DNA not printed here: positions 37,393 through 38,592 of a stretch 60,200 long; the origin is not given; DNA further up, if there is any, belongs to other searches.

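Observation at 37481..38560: About 1 kb GC-rich gene for a secreted protein with consensus promoter and SD, embedded in very AT-rich DNA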

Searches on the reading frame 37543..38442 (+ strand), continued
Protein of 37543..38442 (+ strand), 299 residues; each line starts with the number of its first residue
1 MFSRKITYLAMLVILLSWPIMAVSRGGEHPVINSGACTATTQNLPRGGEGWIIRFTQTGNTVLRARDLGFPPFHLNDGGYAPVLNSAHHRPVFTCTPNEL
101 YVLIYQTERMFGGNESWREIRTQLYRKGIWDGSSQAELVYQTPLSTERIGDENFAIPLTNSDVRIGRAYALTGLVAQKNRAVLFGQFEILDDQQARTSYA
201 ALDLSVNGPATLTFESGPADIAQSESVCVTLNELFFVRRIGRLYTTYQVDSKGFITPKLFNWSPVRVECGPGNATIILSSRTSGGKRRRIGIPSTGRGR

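Call 45: search_dna_similar(query=P0001, collection=phages, mode=protein, max_evalue=0.01)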
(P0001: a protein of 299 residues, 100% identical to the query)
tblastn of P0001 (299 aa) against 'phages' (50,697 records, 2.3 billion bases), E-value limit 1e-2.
No match.

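Call 48: predict_structure(alignment_id=A3)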
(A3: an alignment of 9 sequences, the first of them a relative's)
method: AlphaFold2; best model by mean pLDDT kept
length: 299 residues; sequences in the alignment: 9
mean_pLDDT: 73.9   pTM: 0.72
mean pLDDT of the five models: 73.9, 70.5, 60.6, 57.0, 50.3
residues with pLDDT >= 90: 56; 70-90: 147; 50-70: 54; < 50: 42
segments of 3 or more residues with pLDDT < 50: 16-28, 261-266, 279-299
pLDDT, mean of each block of 10 residues (from residue 1): 54 47 42 90 80 91 86 74 79 92 90 86 91 81 84 79 85 88 91 85 83 75 74 74 70 65 51 55 38 33
secondary structure, 60 per line:
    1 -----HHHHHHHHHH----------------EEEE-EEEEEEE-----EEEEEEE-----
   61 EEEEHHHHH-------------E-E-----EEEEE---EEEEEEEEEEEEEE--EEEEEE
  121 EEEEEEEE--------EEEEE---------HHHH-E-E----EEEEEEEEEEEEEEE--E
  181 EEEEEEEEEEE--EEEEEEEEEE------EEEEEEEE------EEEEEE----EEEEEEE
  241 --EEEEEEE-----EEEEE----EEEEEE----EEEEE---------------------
elements in order: H6-15 E32-35 E37-43 E49-55 E61-64 H65-69 E91-95 E99-112 E115-128 E137-141 H151-154 E163-177 E180-191 E194-203 E210-217 E224-229 E234-240 E243-249 E255-259 E264-269 E274-278
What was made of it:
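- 38377..38439 (+): Basic C-terminal tail predicted to be disordered (residues 279-299), ending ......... pLDDT is below 50 for residues 279-299 (call 48).
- On Beta-propeller fold: The DSSP pattern of the AlphaFold2 model suggests about five four-stranded units, with pLDDT 74-92 over about residues 31-250 (10-residue block means, call 48).
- AlphaFold2 with 9 sequences gives pLDDT 73.9 and pTM 0.72, all-beta (call 48).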

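Call 49: search_protein_families(library=pfam, proteins=[L001:2501-3295:-, L009:2374-3165:-, L001:3458-4213:-, L009:665-1216:-, L007:2597-3136:-, L001:1-1239:-, P0003, P0004, P0008], max_evalue=0.1)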
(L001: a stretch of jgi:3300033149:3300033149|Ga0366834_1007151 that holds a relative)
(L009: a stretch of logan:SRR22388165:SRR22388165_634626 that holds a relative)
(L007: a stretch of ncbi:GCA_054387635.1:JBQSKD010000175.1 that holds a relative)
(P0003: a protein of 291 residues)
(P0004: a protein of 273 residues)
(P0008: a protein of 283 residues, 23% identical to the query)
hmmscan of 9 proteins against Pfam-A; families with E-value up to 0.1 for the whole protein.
L001:2501-3295:- (264 aa): 0 families

L009:2374-3165:- (263 aa): 0 families

L001:3458-4213:- (251 aa): 1 family
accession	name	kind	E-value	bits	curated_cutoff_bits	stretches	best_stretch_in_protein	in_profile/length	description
PF14326.11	DUF4384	-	0.047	14.2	27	0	199-222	19-42/81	Domain of unknown function (DUF4384)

L009:665-1216:- (183 aa): 0 families

L007:2597-3136:- (179 aa): 2 families
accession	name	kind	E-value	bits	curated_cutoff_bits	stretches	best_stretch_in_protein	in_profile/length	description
PF15106.11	TMEM156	-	0.011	15.5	27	1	6-57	165-217/226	TMEM156 protein family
PF23942.1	DUF7277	-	0.082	14.1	27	0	123-154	12-43/87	Domain of unknown function (DUF7277)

L001:1-1239:- (413 aa): 2 families
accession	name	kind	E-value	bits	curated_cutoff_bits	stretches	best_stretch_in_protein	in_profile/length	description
PF10633.15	NPCBM_assoc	-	0.046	14.4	24.4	0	305-355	24-73/78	NPCBM-associated, NEW3 domain of alpha-galactosidase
PF15780.11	ASH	-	0.068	13.8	27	0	331-373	22-63/98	Abnormal spindle-like microcephaly-assoc'd, ASPM-SPD-2-Hydin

P0003 (291 aa): 2 families
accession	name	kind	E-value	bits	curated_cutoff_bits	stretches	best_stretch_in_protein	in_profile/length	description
PF25407.1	PH_32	-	0.023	14.9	24.1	1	211-258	30-76/127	Platyhelminthes PH-like domain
PF21975.1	ASNSD1-SEP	-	0.087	13.4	27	0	78-116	41-80/96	ASNSD1 upstream open reading frame protein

P0004 (273 aa): 1 family
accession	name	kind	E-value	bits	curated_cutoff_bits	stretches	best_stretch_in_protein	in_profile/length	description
PF05109.20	Herpes_gp350_A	-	0.06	13.7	27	1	182-251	21-91/158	Herpes virus envelope glycoprotein gp350, N-terminal A domain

P0008 (283 aa): 0 families

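Call 51: fold_search(model_id=the predicted structure, library=pdb)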
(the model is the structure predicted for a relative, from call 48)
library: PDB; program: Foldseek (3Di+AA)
matches with E <= 10: 821; with E <= 0.001: 7
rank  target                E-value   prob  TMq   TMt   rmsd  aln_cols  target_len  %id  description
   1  7ne5                  3.3e-04  0.99  0.24  0.15  12.4       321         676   10  catalytically non active S532A mutant of oligopeptidase B from S. proteomaculans with modified hinge region (released 2021-03-31)
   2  2w8b_B                4.0e-04  0.99  0.26  0.21  10.3       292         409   11  Crystal structure of processed TolB in complex with Pal (released 2009-02-17)
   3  7zjz                  4.6e-04  0.98  0.24  0.14  12.8       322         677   10  catalytically non active S532A mutant of oligopeptidase B from S. proteomaculans (released 2023-01-18)
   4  7ne7                  5.1e-04  0.98  0.23  0.14  13.2       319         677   10  oligopeptidase B from S. proteomaculans with modified hinge region in complex with N-[(1S)-5-amino-1-(chloroacetyl)penty (released 2021-02-17)
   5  2w8b_A                7.5e-04  0.99  0.26  0.21  10.1       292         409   11  Crystal structure of processed TolB in complex with Pal (released 2009-02-17)
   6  7cqy_E                8.3e-04  0.99  0.29  0.21  12.0       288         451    9  Tetrathionate hydrolase from Acidithiobacillus ferrooxidans mutant - D325N (released 2021-01-27)
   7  4r40_C                9.2e-04  0.99  0.27  0.21  10.7       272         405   10  Crystal Structure of TolB/Pal complex from Yersinia pestis. (released 2014-09-03)
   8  2hqs_B                1.0e-03  0.99  0.27  0.21  10.4       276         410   10  Crystal structure of TolB/Pal complex (released 2007-04-03)
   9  4pwz_B                1.1e-03  0.99  0.27  0.22  10.2       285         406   12  Crystal structure of TolB protein from Yersinia pestis CO92 (released 2014-04-02)
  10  3wsx                  1.2e-03  0.97  0.25  0.15  13.0       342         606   10  SorLA Vps10p domain in ligand-free form (released 2015-02-04)
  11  5ay9                  2.1e-03  1.00  0.33  0.28   8.3       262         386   11  Crystal structure of Ruminococcus albus 4-O-beta-D-mannosyl-D-glucose phosphorylase (RaMP1) (released 2016-03-23)
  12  4gbf_A                2.1e-03  0.95  0.25  0.22  11.5       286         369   11  Crystal structure of the C-terminal domain of gp131 from bacteriophage phiKZ (released 2012-10-17)
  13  7cqy_D                2.5e-03  0.98  0.29  0.21  13.0       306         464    9  Tetrathionate hydrolase from Acidithiobacillus ferrooxidans mutant - D325N (released 2021-01-27)
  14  9l35_B                2.7e-03  1.00  0.36  0.36   8.0       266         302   11  Crystal structure of C45G9.5 protein from Caenorhabditis elegans (released 2025-12-17)
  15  8rfb                  2.7e-03  1.00  0.33  0.19   8.5       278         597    8  Cryo-EM structure of the R243C mutant of human Prolyl Endopeptidase-Like (PREPL) protein involved in Congenital myasthen (released 2024-09-04)
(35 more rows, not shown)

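Call 53: search_protein_families(library=ncbifam, alignment_id=A3, max_evalue=0.1)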
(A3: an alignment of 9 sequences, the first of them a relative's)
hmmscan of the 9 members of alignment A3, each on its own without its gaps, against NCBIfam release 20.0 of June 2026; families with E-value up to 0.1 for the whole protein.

A. member 1, P0001 (299 aa): 0 families

B. families by the number of members that match (of 9 scanned): 1 family
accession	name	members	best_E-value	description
NF037934.1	holdfast_HfaA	1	0.074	holdfast anchoring protein HfaA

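Call 54: fold_search(model_id=the predicted structure, library=viral)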
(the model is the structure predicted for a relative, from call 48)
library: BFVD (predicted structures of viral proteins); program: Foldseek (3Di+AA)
matches with E <= 10: 769; with E <= 0.001: 4
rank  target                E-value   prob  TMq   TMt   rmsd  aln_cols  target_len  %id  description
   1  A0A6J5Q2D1            3.2e-04  1.00  0.30  0.11  14.4       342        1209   10  Uncharacterized protein [uncultured Caudovirales phage]
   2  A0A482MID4            6.0e-04  1.00  0.36  0.19   8.5       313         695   13  Uncharacterized protein [Nodularia phage vB_NspS-kac68v161]
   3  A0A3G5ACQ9            6.3e-04  1.00  0.38  0.23   8.4       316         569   11  Exo-alpha-sialidase [Satyrvirus sp.]
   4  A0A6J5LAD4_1          7.7e-04  0.72  0.17  0.08  17.7       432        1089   12  Uncharacterized protein [uncultured Caudovirales phage]
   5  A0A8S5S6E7            1.0e-03  0.89  0.21  0.12  16.2       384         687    8  Uncharacterized protein [Siphoviridae sp. ctqwY3]
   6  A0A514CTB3            1.3e-03  0.97  0.25  0.25  15.3       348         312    8  Uncharacterized protein [Achromobacter phage Motura]
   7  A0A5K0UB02            1.5e-03  0.87  0.21  0.14  16.4       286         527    9  Uncharacterized protein [Yasminevirus sp. GU-2018]
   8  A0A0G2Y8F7            1.6e-03  1.00  0.33  0.22   9.7       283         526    8  WD-repeat family protein [Acanthamoeba polyphaga mimivirus Kroon]
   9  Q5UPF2                1.9e-03  0.90  0.24  0.16  14.6       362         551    8  Putative BTB/POZ domain-containing protein L76 [Acanthamoeba polyphaga mimivirus]
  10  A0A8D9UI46            2.0e-03  0.96  0.24  0.23  13.5       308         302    9  (no name in the UniProt tables at hand)
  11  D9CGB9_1              2.8e-03  0.94  0.28  0.13  10.8       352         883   12  (no name in the UniProt tables at hand)
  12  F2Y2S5                4.3e-03  0.85  0.23  0.17  11.4       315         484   10  (no name in the UniProt tables at hand)
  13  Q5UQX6                6.1e-03  1.00  0.32  0.32  11.5       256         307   11  Uncharacterized protein R882 [Acanthamoeba polyphaga mimivirus]
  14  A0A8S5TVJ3            6.1e-03  0.91  0.27  0.19  11.3       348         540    9  Kelch repeat [Siphoviridae sp. ctx254]
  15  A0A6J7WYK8            6.4e-03  0.75  0.21  0.15  20.6       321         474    9  Uncharacterized protein [uncultured Caudovirales phage]
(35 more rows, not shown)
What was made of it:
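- On Beta-propeller fold: All top matches are nevertheless propellers (calls 51, 54).
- All top Foldseek matches are beta-propellers (calls 51, 54).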

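Call 55: search_protein_families(library=padloc, alignment_id=A3, max_evalue=0.1)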
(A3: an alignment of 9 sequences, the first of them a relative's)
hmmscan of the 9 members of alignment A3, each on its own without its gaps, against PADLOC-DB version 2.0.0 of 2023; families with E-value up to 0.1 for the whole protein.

A. member 1, P0001 (299 aa): 0 families

B. families by the number of members that match (of 9 scanned): 0 families

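Call 56: search_protein_families(library=phrogs, alignment_id=A3, max_evalue=0.1)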
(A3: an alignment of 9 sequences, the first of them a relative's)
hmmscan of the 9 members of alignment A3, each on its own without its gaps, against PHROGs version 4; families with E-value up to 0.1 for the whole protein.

A. member 1, P0001 (299 aa): 0 families

B. families by the number of members that match (of 9 scanned): 1 family
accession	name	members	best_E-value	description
phrog_27043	-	1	0.073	-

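Call 60: find_related_loci(query=A4, collection=metagenome_contigs, flank=6000)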
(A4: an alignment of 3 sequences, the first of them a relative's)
Query A4 (299 aa) in metagenome_contigs; peptide patterns used: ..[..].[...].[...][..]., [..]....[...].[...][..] (x = any residue, [..] = any of these).
358 stretches matched a pattern, but none encodes a relative of the query by tblastn (E <= 1e-3).

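Call 61: find_related_loci(query=A4, collection=viral_contigs, flank=6000)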
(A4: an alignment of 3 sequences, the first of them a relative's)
Query A4 (299 aa) in viral_contigs; peptide patterns used: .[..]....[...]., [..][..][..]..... (x = any residue, [..] = any of these).
10 stretches matched a pattern, but none encodes a relative of the query by tblastn (E <= 1e-3).
